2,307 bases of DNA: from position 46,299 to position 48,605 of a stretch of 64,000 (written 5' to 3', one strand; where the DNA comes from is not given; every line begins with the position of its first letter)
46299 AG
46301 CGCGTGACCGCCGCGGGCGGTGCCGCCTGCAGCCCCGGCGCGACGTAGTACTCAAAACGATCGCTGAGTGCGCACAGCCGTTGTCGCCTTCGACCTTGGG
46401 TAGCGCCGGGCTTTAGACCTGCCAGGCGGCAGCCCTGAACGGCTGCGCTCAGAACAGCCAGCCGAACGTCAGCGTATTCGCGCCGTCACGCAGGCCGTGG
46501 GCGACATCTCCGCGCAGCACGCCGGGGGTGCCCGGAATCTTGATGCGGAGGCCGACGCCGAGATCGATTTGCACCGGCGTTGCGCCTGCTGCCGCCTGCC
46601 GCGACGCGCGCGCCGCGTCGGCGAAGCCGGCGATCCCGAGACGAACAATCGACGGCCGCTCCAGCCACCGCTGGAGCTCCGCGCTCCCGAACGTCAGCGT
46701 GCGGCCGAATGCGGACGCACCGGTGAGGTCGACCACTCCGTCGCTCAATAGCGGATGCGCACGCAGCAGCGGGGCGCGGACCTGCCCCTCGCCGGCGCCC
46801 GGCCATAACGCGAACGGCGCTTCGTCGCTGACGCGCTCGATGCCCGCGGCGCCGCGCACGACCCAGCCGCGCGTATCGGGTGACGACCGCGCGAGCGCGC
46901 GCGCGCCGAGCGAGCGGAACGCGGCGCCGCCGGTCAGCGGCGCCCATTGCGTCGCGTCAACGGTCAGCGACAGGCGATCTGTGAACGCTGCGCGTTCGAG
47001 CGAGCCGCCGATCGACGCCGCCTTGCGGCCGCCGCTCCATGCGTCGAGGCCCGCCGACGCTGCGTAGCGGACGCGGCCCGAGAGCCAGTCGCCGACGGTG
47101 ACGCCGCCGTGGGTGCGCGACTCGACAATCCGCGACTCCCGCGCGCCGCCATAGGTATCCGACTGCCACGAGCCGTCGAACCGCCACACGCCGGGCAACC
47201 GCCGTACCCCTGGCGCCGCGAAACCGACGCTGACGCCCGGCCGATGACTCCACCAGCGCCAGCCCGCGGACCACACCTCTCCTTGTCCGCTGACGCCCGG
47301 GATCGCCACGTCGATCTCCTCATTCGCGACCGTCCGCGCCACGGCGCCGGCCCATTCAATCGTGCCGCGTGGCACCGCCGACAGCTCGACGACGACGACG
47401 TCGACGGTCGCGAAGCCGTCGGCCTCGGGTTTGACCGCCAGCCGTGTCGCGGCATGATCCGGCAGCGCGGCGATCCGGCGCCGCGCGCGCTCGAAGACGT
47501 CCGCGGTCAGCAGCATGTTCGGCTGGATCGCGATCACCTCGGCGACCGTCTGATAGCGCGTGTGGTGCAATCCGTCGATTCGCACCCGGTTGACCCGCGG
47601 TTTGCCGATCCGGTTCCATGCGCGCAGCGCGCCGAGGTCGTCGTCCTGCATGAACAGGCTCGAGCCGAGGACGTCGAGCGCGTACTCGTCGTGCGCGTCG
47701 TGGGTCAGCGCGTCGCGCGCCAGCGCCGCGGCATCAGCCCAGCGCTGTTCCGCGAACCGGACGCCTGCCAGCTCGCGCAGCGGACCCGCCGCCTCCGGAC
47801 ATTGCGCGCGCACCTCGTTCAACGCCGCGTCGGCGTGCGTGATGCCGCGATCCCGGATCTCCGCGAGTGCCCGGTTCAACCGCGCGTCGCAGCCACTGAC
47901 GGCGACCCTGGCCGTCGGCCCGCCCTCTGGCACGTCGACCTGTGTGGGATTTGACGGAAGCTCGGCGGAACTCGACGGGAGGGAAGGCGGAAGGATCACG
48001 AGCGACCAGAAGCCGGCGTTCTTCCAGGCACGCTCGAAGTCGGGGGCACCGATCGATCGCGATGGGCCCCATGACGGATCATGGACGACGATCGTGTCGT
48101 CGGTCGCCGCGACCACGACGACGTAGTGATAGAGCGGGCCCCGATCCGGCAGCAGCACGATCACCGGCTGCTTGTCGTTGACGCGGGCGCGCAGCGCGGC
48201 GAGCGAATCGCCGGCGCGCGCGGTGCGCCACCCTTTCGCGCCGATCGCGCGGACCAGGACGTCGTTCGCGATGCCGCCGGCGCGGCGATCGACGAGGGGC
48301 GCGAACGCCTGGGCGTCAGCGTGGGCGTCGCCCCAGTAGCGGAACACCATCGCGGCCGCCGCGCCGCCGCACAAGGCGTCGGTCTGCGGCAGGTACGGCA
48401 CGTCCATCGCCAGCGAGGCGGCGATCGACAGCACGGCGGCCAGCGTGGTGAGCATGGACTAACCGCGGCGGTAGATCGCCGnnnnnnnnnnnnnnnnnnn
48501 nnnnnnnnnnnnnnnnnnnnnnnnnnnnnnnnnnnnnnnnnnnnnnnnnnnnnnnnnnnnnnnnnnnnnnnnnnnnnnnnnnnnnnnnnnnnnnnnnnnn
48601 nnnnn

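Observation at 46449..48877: C39-like peptidase fused to POTRA and an Omp85-type barrel, co-transcribed with a small protein ending in GlyGly-TM-Lys: candidate uncharacterised C-terminal processing/sorting system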

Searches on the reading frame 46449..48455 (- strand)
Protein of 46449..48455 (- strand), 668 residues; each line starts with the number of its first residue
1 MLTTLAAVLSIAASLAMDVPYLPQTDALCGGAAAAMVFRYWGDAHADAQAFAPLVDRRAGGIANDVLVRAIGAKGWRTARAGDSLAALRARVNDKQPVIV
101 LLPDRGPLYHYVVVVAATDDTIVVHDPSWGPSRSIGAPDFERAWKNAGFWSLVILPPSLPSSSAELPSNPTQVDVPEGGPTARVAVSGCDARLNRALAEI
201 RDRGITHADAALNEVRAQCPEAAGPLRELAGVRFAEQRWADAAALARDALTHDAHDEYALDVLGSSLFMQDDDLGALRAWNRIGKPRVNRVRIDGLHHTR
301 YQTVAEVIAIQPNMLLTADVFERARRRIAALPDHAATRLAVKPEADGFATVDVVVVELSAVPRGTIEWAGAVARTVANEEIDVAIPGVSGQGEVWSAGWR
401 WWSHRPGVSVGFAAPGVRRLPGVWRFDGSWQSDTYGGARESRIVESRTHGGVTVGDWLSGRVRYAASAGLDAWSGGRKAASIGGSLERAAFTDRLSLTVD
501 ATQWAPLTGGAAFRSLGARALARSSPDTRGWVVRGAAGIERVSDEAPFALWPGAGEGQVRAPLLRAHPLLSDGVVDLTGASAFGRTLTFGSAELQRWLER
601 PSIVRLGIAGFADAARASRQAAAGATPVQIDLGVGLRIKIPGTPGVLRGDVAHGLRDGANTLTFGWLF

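Call 3: search_protein_families(library=pfam, proteins=[window:46449-48455:-], max_evalue=1)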
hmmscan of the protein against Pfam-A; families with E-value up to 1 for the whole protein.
window:46449-48455:- (668 aa): 4 families
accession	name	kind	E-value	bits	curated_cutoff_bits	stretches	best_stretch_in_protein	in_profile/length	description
PF13529.12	Peptidase_C39_2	-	3.8e-08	34.4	24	1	18-127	2-142/143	Peptidase_C39 like family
PF03412.21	Peptidase_C39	-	2.4e-07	31.1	22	1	29-146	13-123/133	Peptidase C39 family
PF11814.14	DUF3335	-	0.035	14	25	1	70-129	104-167/206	Peptidase_C39 like family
PF07244.20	POTRA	-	0.13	13.4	21.3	1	286-329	1-44/79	Surface antigen variable number repeat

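Call 4: search_protein_families(library=ncbifam, proteins=[window:46449-48455:-], max_evalue=1)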
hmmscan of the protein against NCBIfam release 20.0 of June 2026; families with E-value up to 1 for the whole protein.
window:46449-48455:- (668 aa): 7 families
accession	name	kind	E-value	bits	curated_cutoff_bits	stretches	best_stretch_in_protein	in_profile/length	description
NF033920.0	C39_PA2778_fam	equivalog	5.3e-14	52.3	150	1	17-165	3-155/255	PA2778 family cysteine peptidase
TIGR03796.1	NHLM_micro_ABC1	equivalog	0.00074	17.8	853.3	1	23-144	6-119/710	NHLP family bacteriocin export ABC transporter peptidase/permease/ATPase subunit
NF058616.2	C39_FapD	equivalog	0.0044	16.3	330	1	95-146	124-173/224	fibril amyloid maturation endopeptidase FapD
TIGR02917.1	PEP_TPR_lipo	equivalog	0.014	13.3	312.2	1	195-271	301-377/899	XrtA/PEP-CTERM system TPR-repeat protein PrsT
NF045998.1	cleave_ABC_plasm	equivalog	0.024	12.9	500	1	92-146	70-123/673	Mbov_0121 family peptidase domain-containing ABC transporter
NF007692.0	PRK10370.1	equivalog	0.11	12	306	1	242-292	137-190/206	heme lyase NrfEFG subunit NrfG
TIGR01193.1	bacteriocin_ABC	subfamily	0.11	10.9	523.85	1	28-128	6-104/708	peptide cleavage/export ABC transporter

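Call 5: find_homologous_proteins(query=window:46449-48455:-, max_evalue=0.001)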
Query window:46449-48455:- (668 aa): 709 proteins with E <= 0.001 among 8000 candidates; the best 120 are listed.
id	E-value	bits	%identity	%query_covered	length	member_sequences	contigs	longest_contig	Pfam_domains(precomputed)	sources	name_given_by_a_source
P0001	0.0e+0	1477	100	100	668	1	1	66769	PF13529.14,PF03412.22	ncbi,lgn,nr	ncbi:MAG: hypothetical protein JWL71_1505 [Acidobacteria bacterium]|nr:hypothetical protein [Acidoba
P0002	0.0e+0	1204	81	100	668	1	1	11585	PF13529.14,PF03412.22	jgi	jgi:hypothetical protein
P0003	0.0e+0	1186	79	100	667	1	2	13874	PF13529.14,PF03412.22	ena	-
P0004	0.0e+0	1176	80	98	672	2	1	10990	PF13529.14,PF03412.22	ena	-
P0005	0.0e+0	1170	79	100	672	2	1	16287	PF13529.14,PF03412.22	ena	-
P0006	0.0e+0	1151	78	100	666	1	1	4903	PF13529.14,PF03412.22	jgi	jgi:hypothetical protein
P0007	0.0e+0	1149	77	98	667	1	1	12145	PF13529.14,PF03412.22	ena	-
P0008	0.0e+0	1149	77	100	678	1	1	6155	PF13529.14,PF03412.22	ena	-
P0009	0.0e+0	1146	76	100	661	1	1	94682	PF13529.14,PF03412.22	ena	-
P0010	0.0e+0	1145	76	100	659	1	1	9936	PF12385.15,PF13529.14,PF03412.22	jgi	jgi:hypothetical protein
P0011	0.0e+0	1145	77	97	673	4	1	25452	PF13529.14,PF03412.22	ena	-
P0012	0.0e+0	1141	76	98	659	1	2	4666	PF13529.14,PF03412.22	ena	-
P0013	0.0e+0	1138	77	100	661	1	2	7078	PF13529.14,PF03412.22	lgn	-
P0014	0.0e+0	1137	76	100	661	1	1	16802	PF13529.14,PF03412.22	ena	-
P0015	0.0e+0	1133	77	98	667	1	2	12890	PF13529.14,PF03412.22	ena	-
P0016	0.0e+0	1130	76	100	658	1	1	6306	PF13529.14,PF03412.22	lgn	-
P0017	0.0e+0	1129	77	100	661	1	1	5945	PF13529.14,PF03412.22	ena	-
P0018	0.0e+0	1128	77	100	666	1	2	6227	PF13529.14,PF03412.22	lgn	-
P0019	0.0e+0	1127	76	98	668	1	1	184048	PF13529.14,PF03412.22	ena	-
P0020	0.0e+0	1127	77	100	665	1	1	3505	PF13529.14,PF03412.22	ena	-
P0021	0.0e+0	1125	74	100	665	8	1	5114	PF13529.14,PF03412.22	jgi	jgi:Peptidase_C39 like family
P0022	0.0e+0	1121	74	98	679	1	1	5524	PF12385.15,PF13529.14,PF03412.22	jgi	jgi:Peptidase C39 family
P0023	0.0e+0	1121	76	100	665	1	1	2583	PF13529.14,PF03412.22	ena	-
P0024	0.0e+0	1117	78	97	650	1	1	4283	PF13529.14,PF03412.22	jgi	jgi:hypothetical protein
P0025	0.0e+0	1114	76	100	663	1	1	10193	PF13529.14,PF03412.22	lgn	-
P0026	0.0e+0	1106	73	100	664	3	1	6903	PF12385.15,PF13529.14,PF03412.22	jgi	jgi:hypothetical protein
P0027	0.0e+0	1100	74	97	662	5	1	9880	PF13529.14,PF03412.22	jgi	-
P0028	0.0e+0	1086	73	100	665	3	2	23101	PF12385.15,PF13529.14,PF03412.22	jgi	-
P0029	0.0e+0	1080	75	97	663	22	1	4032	PF13529.14,PF03412.22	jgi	jgi:hypothetical protein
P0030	0.0e+0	1078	72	100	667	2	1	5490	PF13529.14,PF03412.22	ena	-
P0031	0.0e+0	1077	74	97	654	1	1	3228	PF13529.14,PF03412.22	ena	-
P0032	0.0e+0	1076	72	100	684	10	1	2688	PF13529.14,PF03412.22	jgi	jgi:hypothetical protein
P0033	0.0e+0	1076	73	97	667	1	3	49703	PF13529.14,PF03412.22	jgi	jgi:Peptidase C39 family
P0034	0.0e+0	1076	74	97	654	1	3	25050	PF13529.14,PF03412.22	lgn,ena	-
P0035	0.0e+0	1072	73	98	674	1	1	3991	PF13529.14,PF03412.22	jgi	jgi:hypothetical protein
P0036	0.0e+0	1072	74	97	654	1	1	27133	PF13529.14,PF03412.22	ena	-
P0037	0.0e+0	1071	73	100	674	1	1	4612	PF13529.14,PF03412.22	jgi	jgi:hypothetical protein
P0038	0.0e+0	1070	72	98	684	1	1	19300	PF12385.15,PF13529.14,PF03412.22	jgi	jgi:Peptidase C39 family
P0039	0.0e+0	1069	73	100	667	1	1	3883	PF13529.14,PF03412.22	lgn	-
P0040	0.0e+0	1066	72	98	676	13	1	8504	PF13529.14,PF03412.22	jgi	jgi:predicted double-glycine peptidase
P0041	0.0e+0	1066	72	99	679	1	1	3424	PF13529.14,PF03412.22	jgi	jgi:hypothetical protein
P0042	0.0e+0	1066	72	100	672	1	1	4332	PF13529.14,PF03412.22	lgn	-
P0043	0.0e+0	1065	73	100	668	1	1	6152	PF12385.15,PF13529.14,PF03412.22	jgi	jgi:predicted double-glycine peptidase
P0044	0.0e+0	1063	73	99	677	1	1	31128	PF13529.14,PF03412.22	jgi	jgi:hypothetical protein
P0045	0.0e+0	1062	73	98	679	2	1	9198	PF13529.14,PF03412.22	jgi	jgi:hypothetical protein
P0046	0.0e+0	1061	72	100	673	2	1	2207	PF13529.14,PF03412.22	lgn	-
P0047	0.0e+0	1060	72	100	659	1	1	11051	PF13529.14,PF03412.22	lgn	-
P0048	0.0e+0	1059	73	97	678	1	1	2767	PF13529.14,PF03412.22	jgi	jgi:hypothetical protein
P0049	0.0e+0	1058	72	100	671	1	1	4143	PF13529.14,PF03412.22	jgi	jgi:hypothetical protein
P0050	0.0e+0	1057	72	98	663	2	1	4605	PF13529.14,PF03412.22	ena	-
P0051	0.0e+0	1056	72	98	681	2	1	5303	PF13529.14,PF03412.22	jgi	-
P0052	0.0e+0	1053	72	100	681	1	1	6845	PF13529.14,PF03412.22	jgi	jgi:predicted double-glycine peptidase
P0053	0.0e+0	1053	71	98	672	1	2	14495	PF13529.14,PF03412.22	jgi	jgi:hypothetical protein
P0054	0.0e+0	1051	72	98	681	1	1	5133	PF13529.14,PF03412.22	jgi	jgi:hypothetical protein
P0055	0.0e+0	1045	71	100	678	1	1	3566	PF12385.15,PF13529.14,PF03412.22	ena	-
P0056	0.0e+0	1043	70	98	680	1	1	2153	PF13529.14,PF03412.22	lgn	-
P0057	0.0e+0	1041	70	98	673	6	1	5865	PF13529.14,PF03412.22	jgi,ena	-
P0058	0.0e+0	1038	70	100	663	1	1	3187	PF13529.14,PF03412.22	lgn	-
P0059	0.0e+0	1034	71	100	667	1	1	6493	PF12385.15,PF13529.14,PF03412.22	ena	-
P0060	0.0e+0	1030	70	98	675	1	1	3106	PF13529.14,PF03412.22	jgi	jgi:predicted double-glycine peptidase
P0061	0.0e+0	1030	69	98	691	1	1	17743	PF13529.14,PF03412.22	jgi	jgi:hypothetical protein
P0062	0.0e+0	1028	69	97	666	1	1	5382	PF13529.14,PF03412.22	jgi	jgi:hypothetical protein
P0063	0.0e+0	1027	69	100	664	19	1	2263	PF13529.14,PF03412.22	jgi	jgi:hypothetical protein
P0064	0.0e+0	1027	70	97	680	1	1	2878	PF13529.14,PF03412.22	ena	-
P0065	0.0e+0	1024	69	97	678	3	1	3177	PF12385.15,PF13529.14,PF03412.22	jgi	jgi:hypothetical protein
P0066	0.0e+0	1021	70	99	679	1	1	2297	PF13529.14,PF03412.22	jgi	-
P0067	0.0e+0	1021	68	100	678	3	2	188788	PF12385.15,PF13529.14,PF03412.22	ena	-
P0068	0.0e+0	1020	69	98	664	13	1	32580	PF13529.14,PF03412.22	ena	-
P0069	1.1e-297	1007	68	98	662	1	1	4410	PF13529.14,PF03412.22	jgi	jgi:predicted double-glycine peptidase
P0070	5.1e-296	1002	69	98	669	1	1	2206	PF13529.14,PF03412.22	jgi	jgi:predicted double-glycine peptidase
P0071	8.1e-295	998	69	100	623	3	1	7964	PF13529.14,PF03412.22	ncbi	-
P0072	1.4e-294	997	68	100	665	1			PF13529.14,PF03412.22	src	-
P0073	3.1e-292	989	69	100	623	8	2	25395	PF12385.15,PF13529.14,PF03412.22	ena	-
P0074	8.0e-290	981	67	100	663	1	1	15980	PF13529.14,PF03412.22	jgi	jgi:hypothetical protein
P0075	8.5e-290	981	69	100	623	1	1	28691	PF12385.15,PF13529.14,PF03412.22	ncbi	-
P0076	8.7e-289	978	66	98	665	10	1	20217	PF12385.15,PF13529.14,PF03412.22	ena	-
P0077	3.3e-288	976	68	100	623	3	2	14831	PF13529.14,PF03412.22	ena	-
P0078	2.0e-287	973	67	100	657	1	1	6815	PF13529.14,PF03412.22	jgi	jgi:predicted double-glycine peptidase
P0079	1.3e-282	957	70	88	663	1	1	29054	PF13529.14,PF03412.22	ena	-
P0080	5.9e-281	952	65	100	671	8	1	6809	PF12385.15,PF13529.14,PF03412.22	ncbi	-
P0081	6.4e-280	948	65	100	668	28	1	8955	PF12385.15,PF13529.14,PF03412.22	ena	-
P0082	7.4e-280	948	64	100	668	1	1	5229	PF12385.15,PF13529.14,PF03412.22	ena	-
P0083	7.1e-277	938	67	95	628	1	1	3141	PF03412.22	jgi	jgi:hypothetical protein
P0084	8.4e-275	931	65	100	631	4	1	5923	PF12385.15,PF13529.14,PF03412.22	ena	-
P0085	3.3e-273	926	67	92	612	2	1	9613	PF03412.22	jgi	jgi:Peptidase C39 family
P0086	5.0e-272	922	64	100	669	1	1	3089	PF12385.15,PF13529.14,PF03412.22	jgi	jgi:predicted double-glycine peptidase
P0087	9.8e-272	921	63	100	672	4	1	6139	PF13529.14,PF03412.22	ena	-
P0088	1.2e-270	918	63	100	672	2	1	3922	PF13529.14,PF03412.22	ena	-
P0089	8.7e-270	915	63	100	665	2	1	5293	PF12385.15,PF13529.14,PF03412.22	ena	-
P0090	1.9e-269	914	63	98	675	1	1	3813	PF12385.15,PF13529.14,PF03412.22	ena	-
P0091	6.9e-267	905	64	100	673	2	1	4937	PF13529.14,PF03412.22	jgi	jgi:peptidase C39-like protein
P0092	8.6e-267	905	62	100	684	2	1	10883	PF13529.14,PF03412.22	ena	-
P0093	5.9e-265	899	62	100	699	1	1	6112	PF13529.14,PF03412.22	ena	-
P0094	3.0e-262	890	63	98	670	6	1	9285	PF13529.14,PF03412.22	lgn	-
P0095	5.1e-262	889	61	100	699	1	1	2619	PF13529.14,PF03412.22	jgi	jgi:hypothetical protein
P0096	9.8e-262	888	64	98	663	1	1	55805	PF13529.14,PF03412.22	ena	-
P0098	3.1e-260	883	62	100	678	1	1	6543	PF13529.14,PF03412.22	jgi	jgi:hypothetical protein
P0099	7.6e-260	882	61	98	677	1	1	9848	PF12385.15,PF13529.14,PF03412.22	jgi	jgi:hypothetical protein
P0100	1.0e-258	878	61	99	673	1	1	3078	PF13529.14,PF03412.22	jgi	jgi:predicted double-glycine peptidase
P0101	2.0e-258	877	62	98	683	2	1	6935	PF13529.14,PF03412.22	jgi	jgi:predicted double-glycine peptidase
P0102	9.9e-257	872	61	100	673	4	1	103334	PF12385.15,PF13529.14,PF03412.22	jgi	jgi:predicted double-glycine peptidase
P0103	4.6e-256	869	60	98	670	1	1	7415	PF13529.14,PF03412.22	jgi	jgi:hypothetical protein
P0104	2.8e-255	867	60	100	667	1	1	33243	PF13529.14,PF03412.22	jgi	jgi:hypothetical protein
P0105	2.4e-254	864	60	97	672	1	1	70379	PF13529.14,PF03412.22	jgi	jgi:hypothetical protein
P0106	3.2e-253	860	61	98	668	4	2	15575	PF12385.15,PF13529.14,PF03412.22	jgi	jgi:Peptidase C39 family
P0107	4.2e-253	860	61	97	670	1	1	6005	PF13529.14,PF03412.22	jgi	jgi:predicted double-glycine peptidase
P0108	9.9e-253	858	60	100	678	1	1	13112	PF12385.15,PF11814.15,PF13529.14,PF03412.22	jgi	jgi:predicted double-glycine peptidase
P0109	3.3e-252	857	60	97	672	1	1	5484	PF13529.14,PF03412.22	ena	-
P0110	6.6e-251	852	58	100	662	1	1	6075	PF13529.14,PF03412.22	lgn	-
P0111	7.2e-251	852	60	98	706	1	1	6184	PF13529.14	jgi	jgi:hypothetical protein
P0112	7.2e-251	852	59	100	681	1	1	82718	PF13529.14,PF03412.22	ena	-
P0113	3.3e-250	850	58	100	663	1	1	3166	PF13529.14,PF13432.13,PF03412.22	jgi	jgi:peptidase C39-like protein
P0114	9.7e-249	845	57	100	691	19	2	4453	PF12385.15,PF13529.14,PF03412.22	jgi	-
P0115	3.5e-248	843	59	98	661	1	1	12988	PF13529.14,PF03412.22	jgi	jgi:hypothetical protein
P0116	7.1e-248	842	59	100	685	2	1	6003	PF13529.14,PF03412.22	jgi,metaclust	metaclust:\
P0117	1.6e-247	841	58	100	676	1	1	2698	PF12385.15,PF13529.14,PF03412.22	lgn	-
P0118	2.2e-247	841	57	100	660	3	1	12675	PF13529.14,PF03412.22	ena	-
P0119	1.3e-246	838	59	97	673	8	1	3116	PF12385.15,PF13529.14,PF03412.22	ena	-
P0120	1.1e-245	835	59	97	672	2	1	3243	PF13529.14,PF03412.22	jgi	jgi:hypothetical protein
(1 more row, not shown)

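Call 14: find_related_loci(query=A1, collection=genome_contigs, flank=6000)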
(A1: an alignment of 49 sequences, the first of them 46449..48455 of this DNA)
Query A1 (668 aa) in genome_contigs; peptide patterns used: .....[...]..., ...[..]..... (x = any residue, [..] = any of these).
333 stretches matched a pattern; 283 encode a relative of the query (tblastn E <= 1e-3); the best 80 are kept; 80 distinct loci.
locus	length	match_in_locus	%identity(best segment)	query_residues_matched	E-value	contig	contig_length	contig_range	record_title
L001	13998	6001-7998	75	1-668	0e+0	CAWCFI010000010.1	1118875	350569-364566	MAG: uncultured Acidobacteriota bacterium isolate MFD09368.bin.2.49 genome assembly, contig: contig_7997, whole genome s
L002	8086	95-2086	69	18-668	0e+0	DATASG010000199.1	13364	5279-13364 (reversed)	MAG TPA_asm: Vicinamibacterales bacterium isolate SMAG_U5514 k141_3052092, whole genome shotgun sequence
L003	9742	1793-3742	69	15-668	0e+0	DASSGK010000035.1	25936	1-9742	MAG TPA_asm: Vicinamibacterales bacterium isolate SMAG_U1031 k141_513083, whole genome shotgun sequence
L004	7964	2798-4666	69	1-668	0e+0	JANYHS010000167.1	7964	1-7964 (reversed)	MAG: Acidobacteria bacterium isolate GL140_1_metabinner_89_sub GL140_1_k141_849927, whole genome shotgun sequence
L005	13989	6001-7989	65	1-668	0e+0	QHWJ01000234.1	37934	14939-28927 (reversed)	MAG: Acidobacteria bacterium isolate gp6 AA46 14_0929_02_40cm_scaffold_428_curated, whole genome shotgun sequence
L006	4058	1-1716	67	52-668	0e+0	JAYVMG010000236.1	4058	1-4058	MAG: Acidobacteriota bacterium isolate GL58_Up_concoct_85 GL58_Up_concoct_85_235, whole genome shotgun sequence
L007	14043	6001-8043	58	1-665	0e+0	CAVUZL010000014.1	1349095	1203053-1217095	MAG: uncultured Acidobacteriota bacterium isolate MFD05521.bin.2.215 genome assembly, contig: contig_5363, whole genome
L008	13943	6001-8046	57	1-665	0e+0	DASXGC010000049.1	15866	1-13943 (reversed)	MAG TPA_asm: Vicinamibacterales bacterium isolate SMAG_U5154 k141_2140041, whole genome shotgun sequence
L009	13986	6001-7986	55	1-668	0e+0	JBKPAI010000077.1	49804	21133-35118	MAG: Acidobacteriota bacterium isolate GB_HAYS_MAG_00009 GB_HAYS_000000916001, whole genome shotgun sequence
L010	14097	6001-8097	55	1-667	0e+0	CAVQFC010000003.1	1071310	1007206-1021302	MAG: uncultured Acidobacteriota bacterium isolate MFD05841.bin.2.39 genome assembly, contig: contig_40261, whole genome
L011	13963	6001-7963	57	17-668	0e+0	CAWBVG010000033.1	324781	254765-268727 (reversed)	MAG: uncultured Acidobacteriota bacterium isolate MFD03975.bin.2.173 genome assembly, contig: contig_44004, whole genome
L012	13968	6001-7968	54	18-668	0e+0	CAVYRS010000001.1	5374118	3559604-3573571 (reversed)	MAG: uncultured Acidobacteriota bacterium isolate MFD06229.bin.2.32 genome assembly, contig: contig_2392, whole genome s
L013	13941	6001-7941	52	15-666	0e+0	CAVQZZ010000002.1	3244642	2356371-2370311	MAG: uncultured Acidobacteriota bacterium isolate MFD00031.bin.2.164 genome assembly, contig: contig_2252, whole genome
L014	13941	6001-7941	52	17-668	0e+0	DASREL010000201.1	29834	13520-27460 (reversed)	MAG TPA_asm: Vicinamibacterales bacterium isolate SMAG_U10005 k141_1306588, whole genome shotgun sequence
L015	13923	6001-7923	51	17-666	0e+0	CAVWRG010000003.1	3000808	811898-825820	MAG: uncultured Acidobacteriota bacterium isolate MFD04967.bin.1.58 genome assembly, contig: contig_7043, whole genome s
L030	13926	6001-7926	43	10-666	4e-137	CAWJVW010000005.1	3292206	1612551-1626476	MAG: uncultured Acidobacteriota bacterium isolate MFD09206.bin.1.2 genome assembly, contig: contig_2535, whole genome sh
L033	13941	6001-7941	38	17-666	2e-131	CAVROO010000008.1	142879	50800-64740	MAG: uncultured Acidobacteriota bacterium isolate MFD03804.bin.2.150 genome assembly, contig: contig_25075, whole genome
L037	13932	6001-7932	37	17-668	4e-126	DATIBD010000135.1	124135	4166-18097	MAG TPA_asm: Vicinamibacteria bacterium isolate SMAG_U16281 k141_1688252, whole genome shotgun sequence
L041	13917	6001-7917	39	17-666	7e-122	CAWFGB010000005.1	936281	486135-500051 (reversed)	MAG: uncultured Acidobacteriota bacterium isolate MFD02840.bin.1.33 genome assembly, contig: contig_14178, whole genome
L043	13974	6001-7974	40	1-667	1e-120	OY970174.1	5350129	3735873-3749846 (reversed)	MAG: uncultured Acidobacteriota bacterium isolate MFD01275.bin.c.18 genome assembly, chromosome: 1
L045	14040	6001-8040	38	1-666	1e-120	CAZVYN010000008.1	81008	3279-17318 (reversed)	MAG TPA_asm: uncultured bacterium isolate SRP128246_co1_497 genome assembly, contig: NODE_236_length_81008_cov_75.000358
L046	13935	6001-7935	37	12-666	5e-120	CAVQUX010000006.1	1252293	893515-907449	MAG: uncultured Acidobacteriota bacterium isolate MFD10007.bin.1.37 genome assembly, contig: contig_10714, whole genome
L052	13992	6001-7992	37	17-666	1e-117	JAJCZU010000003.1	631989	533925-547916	MAG: Candidatus Eisenbacteria bacterium isolate OFTM309 OFTM309_2, whole genome shotgun sequence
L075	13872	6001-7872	36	17-664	1e-110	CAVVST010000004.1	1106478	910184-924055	MAG: uncultured Acidobacteriota bacterium isolate MFD02840.bin.2.185 genome assembly, contig: contig_3150, whole genome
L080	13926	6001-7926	37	19-666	1e-109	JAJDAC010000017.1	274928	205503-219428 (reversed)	MAG: Candidatus Krumholzibacteriota bacterium isolate OFTM315 OFTM315_16, whole genome shotgun sequence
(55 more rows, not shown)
